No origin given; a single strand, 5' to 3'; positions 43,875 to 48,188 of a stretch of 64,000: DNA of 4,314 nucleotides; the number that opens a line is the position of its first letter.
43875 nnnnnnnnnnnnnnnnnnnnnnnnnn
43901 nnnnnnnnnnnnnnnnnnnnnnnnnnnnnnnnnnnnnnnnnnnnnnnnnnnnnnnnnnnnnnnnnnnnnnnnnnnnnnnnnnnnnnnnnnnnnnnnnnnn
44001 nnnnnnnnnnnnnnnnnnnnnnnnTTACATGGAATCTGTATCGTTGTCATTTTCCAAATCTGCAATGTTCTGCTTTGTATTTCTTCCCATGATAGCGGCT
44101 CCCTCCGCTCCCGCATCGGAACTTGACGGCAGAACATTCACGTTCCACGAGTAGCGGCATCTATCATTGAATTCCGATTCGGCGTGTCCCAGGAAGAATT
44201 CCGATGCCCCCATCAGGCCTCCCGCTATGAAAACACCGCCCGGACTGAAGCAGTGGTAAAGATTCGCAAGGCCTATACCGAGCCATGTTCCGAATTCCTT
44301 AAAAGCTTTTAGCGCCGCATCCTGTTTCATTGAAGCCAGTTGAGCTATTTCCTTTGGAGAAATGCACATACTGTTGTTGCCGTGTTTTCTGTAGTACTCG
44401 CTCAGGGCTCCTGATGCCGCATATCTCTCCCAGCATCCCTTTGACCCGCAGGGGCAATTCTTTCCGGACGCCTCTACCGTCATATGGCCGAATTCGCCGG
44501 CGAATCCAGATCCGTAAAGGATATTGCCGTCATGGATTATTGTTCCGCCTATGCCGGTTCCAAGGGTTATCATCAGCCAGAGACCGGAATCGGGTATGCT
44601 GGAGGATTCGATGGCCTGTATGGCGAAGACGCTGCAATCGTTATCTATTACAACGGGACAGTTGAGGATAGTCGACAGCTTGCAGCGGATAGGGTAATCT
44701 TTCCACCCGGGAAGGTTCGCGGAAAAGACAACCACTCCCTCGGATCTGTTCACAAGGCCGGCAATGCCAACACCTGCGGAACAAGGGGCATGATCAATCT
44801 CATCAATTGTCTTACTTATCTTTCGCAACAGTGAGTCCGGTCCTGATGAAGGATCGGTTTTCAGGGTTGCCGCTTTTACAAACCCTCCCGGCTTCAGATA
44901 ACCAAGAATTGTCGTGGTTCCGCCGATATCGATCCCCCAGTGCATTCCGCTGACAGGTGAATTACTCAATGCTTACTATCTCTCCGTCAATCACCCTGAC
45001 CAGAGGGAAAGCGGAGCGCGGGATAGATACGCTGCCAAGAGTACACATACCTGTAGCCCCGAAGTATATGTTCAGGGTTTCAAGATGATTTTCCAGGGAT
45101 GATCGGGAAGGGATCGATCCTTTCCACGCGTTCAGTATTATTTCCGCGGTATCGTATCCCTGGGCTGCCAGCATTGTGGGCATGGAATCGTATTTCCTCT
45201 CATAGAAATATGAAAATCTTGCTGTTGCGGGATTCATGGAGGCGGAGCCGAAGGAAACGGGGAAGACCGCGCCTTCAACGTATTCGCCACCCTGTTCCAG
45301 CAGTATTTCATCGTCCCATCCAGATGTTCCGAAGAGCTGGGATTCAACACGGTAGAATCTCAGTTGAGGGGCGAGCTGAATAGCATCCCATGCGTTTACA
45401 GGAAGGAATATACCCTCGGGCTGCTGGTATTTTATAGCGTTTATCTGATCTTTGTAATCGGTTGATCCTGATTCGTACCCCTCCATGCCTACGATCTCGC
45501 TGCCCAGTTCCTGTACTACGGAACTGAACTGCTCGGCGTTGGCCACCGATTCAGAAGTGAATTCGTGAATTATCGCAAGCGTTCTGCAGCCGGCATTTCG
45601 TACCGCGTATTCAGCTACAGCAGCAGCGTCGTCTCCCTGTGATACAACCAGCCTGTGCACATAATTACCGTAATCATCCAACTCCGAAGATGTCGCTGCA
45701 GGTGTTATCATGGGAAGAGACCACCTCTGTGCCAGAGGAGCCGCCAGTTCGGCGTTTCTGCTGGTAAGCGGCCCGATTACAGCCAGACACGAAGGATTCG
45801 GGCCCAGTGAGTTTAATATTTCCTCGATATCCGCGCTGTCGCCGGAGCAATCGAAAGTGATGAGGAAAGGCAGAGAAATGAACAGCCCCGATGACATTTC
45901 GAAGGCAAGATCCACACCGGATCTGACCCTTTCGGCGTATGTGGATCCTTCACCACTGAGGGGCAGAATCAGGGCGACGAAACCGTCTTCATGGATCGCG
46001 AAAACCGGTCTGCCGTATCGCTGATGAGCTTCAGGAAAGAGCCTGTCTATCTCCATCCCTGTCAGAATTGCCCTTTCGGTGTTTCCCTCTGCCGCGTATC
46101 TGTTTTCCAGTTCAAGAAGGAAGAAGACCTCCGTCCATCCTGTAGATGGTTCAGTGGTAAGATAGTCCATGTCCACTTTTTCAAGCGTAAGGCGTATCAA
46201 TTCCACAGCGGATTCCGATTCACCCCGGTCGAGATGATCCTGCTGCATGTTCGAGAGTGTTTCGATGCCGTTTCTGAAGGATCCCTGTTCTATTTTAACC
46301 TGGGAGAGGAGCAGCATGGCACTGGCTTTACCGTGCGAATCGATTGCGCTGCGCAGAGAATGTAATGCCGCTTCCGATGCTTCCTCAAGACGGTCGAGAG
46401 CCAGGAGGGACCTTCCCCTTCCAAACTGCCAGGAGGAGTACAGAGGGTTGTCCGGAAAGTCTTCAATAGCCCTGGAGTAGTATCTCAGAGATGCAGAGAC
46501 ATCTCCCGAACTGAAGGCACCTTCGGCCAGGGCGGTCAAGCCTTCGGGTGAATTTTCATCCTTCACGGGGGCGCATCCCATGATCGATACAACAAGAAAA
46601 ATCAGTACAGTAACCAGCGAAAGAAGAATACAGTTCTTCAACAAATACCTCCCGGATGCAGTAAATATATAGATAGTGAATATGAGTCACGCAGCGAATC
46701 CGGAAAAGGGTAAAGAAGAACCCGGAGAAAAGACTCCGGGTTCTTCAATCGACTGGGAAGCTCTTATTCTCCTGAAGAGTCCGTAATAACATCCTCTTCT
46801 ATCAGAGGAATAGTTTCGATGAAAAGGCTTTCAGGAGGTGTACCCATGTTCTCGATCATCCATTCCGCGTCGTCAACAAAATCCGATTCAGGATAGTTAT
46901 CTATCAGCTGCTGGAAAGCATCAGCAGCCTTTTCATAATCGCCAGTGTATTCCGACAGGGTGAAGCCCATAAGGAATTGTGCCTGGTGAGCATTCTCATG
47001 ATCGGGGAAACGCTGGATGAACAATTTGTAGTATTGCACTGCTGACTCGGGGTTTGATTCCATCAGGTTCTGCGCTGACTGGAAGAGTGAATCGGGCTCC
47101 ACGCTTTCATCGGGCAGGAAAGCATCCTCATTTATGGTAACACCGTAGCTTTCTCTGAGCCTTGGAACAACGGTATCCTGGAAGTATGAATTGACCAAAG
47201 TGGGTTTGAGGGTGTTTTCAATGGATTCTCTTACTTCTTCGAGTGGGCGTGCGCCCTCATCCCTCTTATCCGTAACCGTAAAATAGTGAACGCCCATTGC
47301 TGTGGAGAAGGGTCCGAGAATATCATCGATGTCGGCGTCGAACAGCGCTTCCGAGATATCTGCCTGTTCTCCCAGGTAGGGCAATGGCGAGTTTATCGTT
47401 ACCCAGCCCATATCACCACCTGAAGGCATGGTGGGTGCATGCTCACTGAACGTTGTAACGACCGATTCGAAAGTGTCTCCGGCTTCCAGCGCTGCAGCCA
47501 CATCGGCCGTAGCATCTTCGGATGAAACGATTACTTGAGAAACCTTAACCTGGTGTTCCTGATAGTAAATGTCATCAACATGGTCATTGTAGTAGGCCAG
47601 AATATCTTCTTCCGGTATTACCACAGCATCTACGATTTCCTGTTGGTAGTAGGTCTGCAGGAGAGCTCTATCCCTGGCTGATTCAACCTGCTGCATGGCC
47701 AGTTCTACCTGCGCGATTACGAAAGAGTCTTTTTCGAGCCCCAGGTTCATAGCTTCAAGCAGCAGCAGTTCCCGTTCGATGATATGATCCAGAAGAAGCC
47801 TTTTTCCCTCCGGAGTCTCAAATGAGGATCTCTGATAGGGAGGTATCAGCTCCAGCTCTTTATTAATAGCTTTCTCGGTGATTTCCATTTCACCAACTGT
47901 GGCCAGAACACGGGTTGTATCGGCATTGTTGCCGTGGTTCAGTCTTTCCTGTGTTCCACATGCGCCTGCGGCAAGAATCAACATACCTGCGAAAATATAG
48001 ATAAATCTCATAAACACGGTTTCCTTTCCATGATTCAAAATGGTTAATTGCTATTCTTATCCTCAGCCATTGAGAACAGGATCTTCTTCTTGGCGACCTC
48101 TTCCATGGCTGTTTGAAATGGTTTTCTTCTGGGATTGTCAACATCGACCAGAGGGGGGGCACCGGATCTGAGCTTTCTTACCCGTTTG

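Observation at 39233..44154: A ~4.9 kb insert bounded by att-like direct repeats derived from the glucokinase 3' end, carrying two T9SS-cargo genes and an RT fragment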

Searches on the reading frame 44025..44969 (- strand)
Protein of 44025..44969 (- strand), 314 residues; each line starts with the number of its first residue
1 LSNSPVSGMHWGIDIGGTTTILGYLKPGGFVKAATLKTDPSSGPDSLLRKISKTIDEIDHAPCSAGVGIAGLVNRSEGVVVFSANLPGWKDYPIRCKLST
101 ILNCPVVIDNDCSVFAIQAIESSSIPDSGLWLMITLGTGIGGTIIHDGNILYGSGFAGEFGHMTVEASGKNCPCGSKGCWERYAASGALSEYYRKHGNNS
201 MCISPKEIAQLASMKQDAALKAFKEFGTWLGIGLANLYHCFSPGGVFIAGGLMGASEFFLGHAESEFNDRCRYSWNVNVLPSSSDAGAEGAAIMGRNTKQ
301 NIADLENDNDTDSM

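Call 8: search_protein_families(library=pfam, proteins=[window:44025-44969:-], max_evalue=0.01)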
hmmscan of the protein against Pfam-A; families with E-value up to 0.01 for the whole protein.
window:44025-44969:- (314 aa): 2 families
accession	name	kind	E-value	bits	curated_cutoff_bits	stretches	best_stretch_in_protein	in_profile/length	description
PF00480.26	ROK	-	6.4e-48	164.2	22.9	1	12-294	3-290/294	ROK family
PF02685.22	Glucokinase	-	1.1e-06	28.4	22.1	1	197-281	205-293/314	Glucokinase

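Call 9: find_encoding_contigs(protein=window:44025-44969:-, flank=10000, max_places=10)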
Protein window:44025-44969:- (314 aa): no gene with exactly this product is on record in the collection.

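Call 20: find_related_loci(query=window:44025-44969:-, collection=metagenome_contigs, flank=10000)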
Query window:44025-44969:- (314 aa) in metagenome_contigs; peptide patterns used: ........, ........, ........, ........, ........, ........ (x = any residue, [..] = any of these).
70 stretches matched a pattern; 2 encode a relative of the query (tblastn E <= 1e-3); 2 distinct loci.
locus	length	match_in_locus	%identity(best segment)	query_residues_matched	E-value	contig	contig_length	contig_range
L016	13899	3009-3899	78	1-297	5e-162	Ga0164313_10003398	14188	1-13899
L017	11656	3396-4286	78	1-297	4e-159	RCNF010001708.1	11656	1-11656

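Call 21: find_homologous_proteins(query=window:44025-44969:-, max_evalue=1e-60)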
Query window:44025-44969:- (314 aa): 140 proteins with E <= 1e-60 among 4059 candidates; the best 120 are listed.
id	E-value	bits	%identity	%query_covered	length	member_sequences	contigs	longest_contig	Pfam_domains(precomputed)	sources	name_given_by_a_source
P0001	8.1e-213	723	100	100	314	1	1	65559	PF00480.27,PF02685.23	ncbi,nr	ncbi:MAG: ROK family protein [Candidatus Aegiribacteria sp.]|nr:ROK family protein [Candidatus Aegir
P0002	4.1e-164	563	86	92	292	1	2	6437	PF00480.27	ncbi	-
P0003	1.1e-162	559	85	92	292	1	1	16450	PF00480.27,PF02685.23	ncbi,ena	-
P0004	2.5e-159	548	82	92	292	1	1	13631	PF00480.27,PF02685.23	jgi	-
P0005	8.4e-159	546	82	92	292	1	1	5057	PF00480.27,PF02685.23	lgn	-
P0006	1.2e-158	545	83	92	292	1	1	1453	PF00480.27,PF02685.23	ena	-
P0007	1.5e-158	545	83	92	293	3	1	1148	PF00480.27,PF02685.23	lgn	-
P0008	1.2e-157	542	81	92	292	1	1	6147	PF00480.27,PF02685.23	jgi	jgi:glucokinase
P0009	6.6e-157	540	80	94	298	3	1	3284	PF00480.27,PF02685.23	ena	-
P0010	4.3e-154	530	79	92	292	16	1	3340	PF00480.27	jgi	-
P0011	2.0e-152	525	77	93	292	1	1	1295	PF00480.27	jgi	-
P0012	5.2e-152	524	79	92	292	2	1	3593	PF00480.27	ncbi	-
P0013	7.9e-152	523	78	92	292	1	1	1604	PF00480.27,PF02685.23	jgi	jgi:glucokinase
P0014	1.8e-151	522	79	95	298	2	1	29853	PF00480.27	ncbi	-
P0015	8.2e-151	520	79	92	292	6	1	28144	PF00480.27,PF02685.23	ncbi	-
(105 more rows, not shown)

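Call 22: find_encoding_contigs(protein=P0004, flank=10000, max_places=4)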
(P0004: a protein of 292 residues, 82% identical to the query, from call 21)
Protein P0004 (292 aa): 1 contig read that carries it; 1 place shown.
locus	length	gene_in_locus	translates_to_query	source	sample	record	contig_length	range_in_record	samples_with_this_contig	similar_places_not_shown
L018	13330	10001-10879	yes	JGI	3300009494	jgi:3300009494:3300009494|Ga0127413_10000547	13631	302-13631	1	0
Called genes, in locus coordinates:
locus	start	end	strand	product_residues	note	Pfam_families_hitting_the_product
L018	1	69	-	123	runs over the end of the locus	?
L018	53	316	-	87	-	PF01106:NifU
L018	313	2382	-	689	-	PF03030:H_PPase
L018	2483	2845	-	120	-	PF01467:CTP_transf_like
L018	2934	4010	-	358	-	PF00294:PfkB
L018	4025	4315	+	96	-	PF11950:DUF3467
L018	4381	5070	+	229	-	-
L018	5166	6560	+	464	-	-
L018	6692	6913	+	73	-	PF01192:RNA_pol_Rpb6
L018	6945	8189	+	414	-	PF13624:SurA_N_3 (weak), PF13145:Rotamase_2, PF13616:Rotamase_3 (weak), PF00639:Rotamase, PF13525:YfiO (weak), PF13174:TPR_6 (weak)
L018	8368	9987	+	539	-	PF07719:TPR_2 (faint), PF13432:TPR_16 (faint), PF13458:Peripla_BP_6, PF01094:ANF_receptor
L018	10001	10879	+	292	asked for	PF00480:ROK, PF02685:Glucokinase (faint)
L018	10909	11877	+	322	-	-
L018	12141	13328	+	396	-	?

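Call 23: find_encoding_contigs(protein=P0005, flank=10000, max_places=4)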
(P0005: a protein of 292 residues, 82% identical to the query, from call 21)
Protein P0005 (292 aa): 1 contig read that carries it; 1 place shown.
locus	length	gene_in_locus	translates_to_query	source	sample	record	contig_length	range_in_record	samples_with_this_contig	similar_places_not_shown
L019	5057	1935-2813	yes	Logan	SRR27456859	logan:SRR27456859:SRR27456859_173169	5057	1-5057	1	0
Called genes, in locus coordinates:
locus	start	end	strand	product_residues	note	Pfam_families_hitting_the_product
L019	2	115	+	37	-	?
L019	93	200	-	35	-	-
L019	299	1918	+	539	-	PF13458:Peripla_BP_6, PF01094:ANF_receptor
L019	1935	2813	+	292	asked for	PF00480:ROK, PF02685:Glucokinase (faint)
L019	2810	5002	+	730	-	PF19838:LptD_2, PF04453:LptD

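Call 24: find_encoding_contigs(protein=P0008, flank=10000, max_places=4)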
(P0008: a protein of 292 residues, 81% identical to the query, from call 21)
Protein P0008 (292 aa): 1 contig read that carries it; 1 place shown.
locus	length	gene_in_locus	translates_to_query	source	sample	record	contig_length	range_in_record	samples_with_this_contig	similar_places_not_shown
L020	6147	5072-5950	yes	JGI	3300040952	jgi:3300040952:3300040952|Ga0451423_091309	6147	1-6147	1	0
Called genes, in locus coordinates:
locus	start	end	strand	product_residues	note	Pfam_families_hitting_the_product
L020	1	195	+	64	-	?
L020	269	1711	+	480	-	-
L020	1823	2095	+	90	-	PF01192:RNA_pol_Rpb6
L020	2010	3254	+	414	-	PF13145:Rotamase_2, PF00639:Rotamase, PF13616:Rotamase_3 (weak), PF13174:TPR_6 (weak)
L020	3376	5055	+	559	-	PF07719:TPR_2 (faint), PF13432:TPR_16 (weak), PF13458:Peripla_BP_6, PF01094:ANF_receptor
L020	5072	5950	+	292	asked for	PF00480:ROK, PF02685:Glucokinase (faint)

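Call 39: search_protein_families(library=ncbifam, proteins=[window:44025-44969:-], max_evalue=0.01)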
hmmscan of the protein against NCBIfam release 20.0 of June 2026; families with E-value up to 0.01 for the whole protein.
window:44025-44969:- (314 aa): 15 families
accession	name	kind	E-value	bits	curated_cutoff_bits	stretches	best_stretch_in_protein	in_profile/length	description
TIGR00744.1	ROK_glcA_fam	subfamily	9.4e-41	140.1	260.35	1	12-295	2-308/318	ROK family glucokinase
NF007251.0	PRK09698.1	equivalog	4.5e-29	101.6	253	1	10-298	8-299/304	allose kinase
NF009835.0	PRK13310.1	equivalog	2.3e-28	99.4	380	1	9-253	1-256/303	N-acetylglucosamine kinase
NF003461.0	PRK05082.1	subfamily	7.9e-25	87.8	283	1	12-298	5-289/291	N-acetylmannosamine kinase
NF047821.1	NactlManKinNanK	equivalog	7e-22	78.3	450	1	12-296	5-287/288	N-acetylmannosamine kinase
NF009836.0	PRK13311.1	equivalog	3.5e-19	69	551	1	9-240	1-243/256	N-acetyl-D-glucosamine kinase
NF047937.1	TransRegNagC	equivalog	1.1e-18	67.7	650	1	46-265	121-350/399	DNA-binding transcriptional regulator NagC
NF007108.0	PRK09557.1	equivalog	1.2e-18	67.4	443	1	9-254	2-257/303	fructokinase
NF042998.1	bglucokin_BglK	equivalog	1.9e-18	66.8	550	1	13-258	6-250/291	beta-glucoside kinase BglK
NF045551.1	GK_Pyrobac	equivalog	7.9e-18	64.8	500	1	11-254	3-236/294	ATP-dependent glucokinase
NF049930.1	TransRegMlc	equivalog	2.1e-13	50.4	530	1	66-259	150-350/405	sugar metabolism global transcriptional regulator Mlc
NF045942.1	PolPhglucPhase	equivalog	8.6e-12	45.3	250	1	11-167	3-158/242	polyphosphate--glucose phosphotransferase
NF045550.1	FrctkaseScrK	equivalog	0.00017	21.2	400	1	82-171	79-165/293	fructokinase ScrK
NF009073.0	PRK12408.1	subfamily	0.0009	18.4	240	0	196-270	225-299/338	glucokinase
NF001415.0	PRK00292.1-2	equivalog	0.0018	17.5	333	1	195-260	234-300/346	glucokinase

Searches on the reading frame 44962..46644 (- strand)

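Call 8: search_protein_families(library=pfam, proteins=[window:44962-46644:-], max_evalue=0.01)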
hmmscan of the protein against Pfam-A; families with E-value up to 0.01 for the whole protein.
window:44962-46644:- (560 aa): 7 families
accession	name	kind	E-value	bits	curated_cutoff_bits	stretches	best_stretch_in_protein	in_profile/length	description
PF13458.12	Peripla_BP_6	-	7.1e-33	115.1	31.7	1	223-533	4-319/343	Periplasmic binding protein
PF01094.35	ANF_receptor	-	9e-12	45.1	25.4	1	287-405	52-170/353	Receptor family ligand binding region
PF13432.12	TPR_16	-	1.6e-06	28.9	32.7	1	38-90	2-51/65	Tetratricopeptide repeat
PF07719.23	TPR_2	-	0.00016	22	27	0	33-66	1-34/34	Tetratricopeptide repeat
PF13424.12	TPR_12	-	0.00024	21.7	30.1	1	38-99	8-74/77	Tetratricopeptide repeat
PF13428.12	TPR_14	-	0.0028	18.6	23.5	0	33-68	1-36/44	Tetratricopeptide repeat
PF04348.19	LppC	-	0.0041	16.2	28.8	1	222-407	220-400/563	LppC putative lipoprotein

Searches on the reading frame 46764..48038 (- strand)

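Call 8: search_protein_families(library=pfam, proteins=[window:46764-48038:-], max_evalue=0.01)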
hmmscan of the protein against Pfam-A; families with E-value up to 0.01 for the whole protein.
window:46764-48038:- (424 aa): 9 families
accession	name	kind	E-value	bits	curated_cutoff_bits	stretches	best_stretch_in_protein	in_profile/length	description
PF13145.12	Rotamase_2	-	5.7e-17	63.1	27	1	141-271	1-121/121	PPIC-type PPIASE domain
PF13174.12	TPR_6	-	1.4e-12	47.8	26.3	1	352-385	1-33/33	Tetratricopeptide repeat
PF00639.27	Rotamase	-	1.1e-07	33.1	21.7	1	176-256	21-96/97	PPIC-type PPIASE domain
PF13616.12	Rotamase_3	-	4.7e-07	30.8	22.5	1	174-259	37-116/116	PPIC-type PPIASE domain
PF13525.12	YfiO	-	1.2e-05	25.6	25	1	328-397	56-135/203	Outer membrane lipoprotein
PF13624.11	SurA_N_3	-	3e-05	24.3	27.2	1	12-110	13-115/162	SurA-like N-terminal domain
PF13428.12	TPR_14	-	0.0011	19.9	23.5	0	363-386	12-35/44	Tetratricopeptide repeat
PF07719.23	TPR_2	-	0.0026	18.2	27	0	364-384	13-33/34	Tetratricopeptide repeat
PF13424.12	TPR_12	-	0.006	17.2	30.1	0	337-383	26-76/77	Tetratricopeptide repeat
